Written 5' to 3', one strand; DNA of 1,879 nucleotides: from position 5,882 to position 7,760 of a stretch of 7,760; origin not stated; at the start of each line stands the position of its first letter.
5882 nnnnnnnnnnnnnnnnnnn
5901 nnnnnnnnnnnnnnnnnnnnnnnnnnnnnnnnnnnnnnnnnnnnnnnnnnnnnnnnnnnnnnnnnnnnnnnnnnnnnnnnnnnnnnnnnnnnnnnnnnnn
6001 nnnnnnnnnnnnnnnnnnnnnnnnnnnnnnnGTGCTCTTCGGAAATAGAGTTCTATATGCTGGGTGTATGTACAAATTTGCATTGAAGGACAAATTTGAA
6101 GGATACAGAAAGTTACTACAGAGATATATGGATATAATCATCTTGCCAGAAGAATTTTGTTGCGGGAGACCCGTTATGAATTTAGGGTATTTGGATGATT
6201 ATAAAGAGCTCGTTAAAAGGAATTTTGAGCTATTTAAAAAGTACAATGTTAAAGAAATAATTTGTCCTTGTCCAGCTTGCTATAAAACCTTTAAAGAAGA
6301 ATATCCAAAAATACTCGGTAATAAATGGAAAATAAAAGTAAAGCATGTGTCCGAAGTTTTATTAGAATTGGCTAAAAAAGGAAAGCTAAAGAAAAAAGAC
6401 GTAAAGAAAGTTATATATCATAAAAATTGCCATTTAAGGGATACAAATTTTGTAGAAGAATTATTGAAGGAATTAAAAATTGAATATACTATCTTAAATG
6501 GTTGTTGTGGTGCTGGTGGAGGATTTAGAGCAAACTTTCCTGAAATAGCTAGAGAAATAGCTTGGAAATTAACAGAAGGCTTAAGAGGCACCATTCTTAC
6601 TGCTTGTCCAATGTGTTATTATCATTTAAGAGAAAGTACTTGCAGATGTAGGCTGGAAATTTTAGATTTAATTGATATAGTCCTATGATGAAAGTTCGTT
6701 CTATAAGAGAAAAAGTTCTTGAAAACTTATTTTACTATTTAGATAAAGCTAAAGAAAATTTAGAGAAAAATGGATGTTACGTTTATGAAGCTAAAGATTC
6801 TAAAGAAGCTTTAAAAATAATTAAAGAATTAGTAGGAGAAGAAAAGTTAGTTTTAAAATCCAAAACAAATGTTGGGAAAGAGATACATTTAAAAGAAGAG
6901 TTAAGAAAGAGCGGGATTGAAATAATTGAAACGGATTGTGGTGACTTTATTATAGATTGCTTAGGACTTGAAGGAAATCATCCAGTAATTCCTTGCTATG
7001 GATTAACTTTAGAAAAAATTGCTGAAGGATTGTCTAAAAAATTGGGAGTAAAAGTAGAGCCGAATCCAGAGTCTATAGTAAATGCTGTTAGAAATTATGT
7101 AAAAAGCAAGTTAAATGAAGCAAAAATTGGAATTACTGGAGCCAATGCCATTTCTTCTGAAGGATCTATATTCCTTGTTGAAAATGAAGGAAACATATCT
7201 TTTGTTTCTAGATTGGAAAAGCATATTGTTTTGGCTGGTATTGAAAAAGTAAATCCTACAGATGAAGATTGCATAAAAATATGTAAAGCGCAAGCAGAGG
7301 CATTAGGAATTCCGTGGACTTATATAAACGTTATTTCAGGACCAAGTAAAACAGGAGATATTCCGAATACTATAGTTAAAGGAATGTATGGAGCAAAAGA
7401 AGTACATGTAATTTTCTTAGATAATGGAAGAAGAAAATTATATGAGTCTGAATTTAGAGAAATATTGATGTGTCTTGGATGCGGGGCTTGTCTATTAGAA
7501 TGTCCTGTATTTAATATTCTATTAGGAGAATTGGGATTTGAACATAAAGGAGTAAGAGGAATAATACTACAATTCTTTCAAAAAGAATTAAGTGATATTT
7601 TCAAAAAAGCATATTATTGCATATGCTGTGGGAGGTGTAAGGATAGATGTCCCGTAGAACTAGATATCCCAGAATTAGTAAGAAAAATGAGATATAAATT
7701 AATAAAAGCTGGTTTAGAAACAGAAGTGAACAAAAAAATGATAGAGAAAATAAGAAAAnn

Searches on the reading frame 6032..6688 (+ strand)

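Call 72: search_protein_families(library=pfam, proteins=[window:6032-6688:+], max_evalue=0.001)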
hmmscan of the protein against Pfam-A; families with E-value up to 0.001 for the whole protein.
window:6032-6688:+ (218 aa): 1 family
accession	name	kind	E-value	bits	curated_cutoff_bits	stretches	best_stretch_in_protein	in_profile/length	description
PF02754.22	CCG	-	1.2e-19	70.6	20.6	2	8-87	3-84/85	Cysteine-rich domain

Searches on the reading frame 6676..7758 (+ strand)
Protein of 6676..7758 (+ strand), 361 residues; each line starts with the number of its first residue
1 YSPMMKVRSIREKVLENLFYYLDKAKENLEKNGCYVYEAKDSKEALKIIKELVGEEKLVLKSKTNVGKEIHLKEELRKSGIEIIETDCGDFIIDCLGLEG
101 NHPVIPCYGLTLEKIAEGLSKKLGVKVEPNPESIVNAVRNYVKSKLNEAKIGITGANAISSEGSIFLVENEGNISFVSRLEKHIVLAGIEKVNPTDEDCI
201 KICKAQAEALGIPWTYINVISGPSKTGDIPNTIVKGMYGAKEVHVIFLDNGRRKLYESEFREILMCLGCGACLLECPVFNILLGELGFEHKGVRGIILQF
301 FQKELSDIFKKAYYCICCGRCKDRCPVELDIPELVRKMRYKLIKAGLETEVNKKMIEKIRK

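Call 72: search_protein_families(library=pfam, proteins=[window:6676-7758:+], max_evalue=0.001)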
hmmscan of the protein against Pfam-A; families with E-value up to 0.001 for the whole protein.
window:6676-7758:+ (361 aa): 10 families
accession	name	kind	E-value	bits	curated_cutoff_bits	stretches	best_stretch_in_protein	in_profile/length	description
PF02589.21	LUD_dom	-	8.3e-37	127.2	22.6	1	22-248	1-189/189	LUD domain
PF13183.11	Fer4_8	-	1.9e-10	41.5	27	1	263-328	2-67/68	4Fe-4S dicluster domain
PF13534.11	Fer4_17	-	1.7e-08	35.3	22.2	1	266-330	2-61/61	4Fe-4S dicluster domain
PF13187.11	Fer4_9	-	1.4e-07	31.9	27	0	248-278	19-49/52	4Fe-4S dicluster domain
PF13237.11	Fer4_10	-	2.2e-06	27.9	25.5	0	311-339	5-22/53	4Fe-4S dicluster domain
PF12838.12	Fer4_7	-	3.9e-06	27.7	27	1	266-328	2-51/52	4Fe-4S dicluster domain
PF17179.9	Fer4_22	-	6.6e-05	24.1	27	0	311-328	77-94/95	4Fe-4S dicluster domain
PF14691.11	Fer4_20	-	0.00074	19.7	25.8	1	307-357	16-68/113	Dihydroprymidine dehydrogenase domain II, 4Fe-4S cluster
PF06115.17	DUF956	-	0.00077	19.7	26.9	0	29-60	74-105/117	Domain of unknown function (DUF956)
PF14697.11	Fer4_21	-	0.00091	19.7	35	0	266-279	41-54/59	4Fe-4S dicluster domain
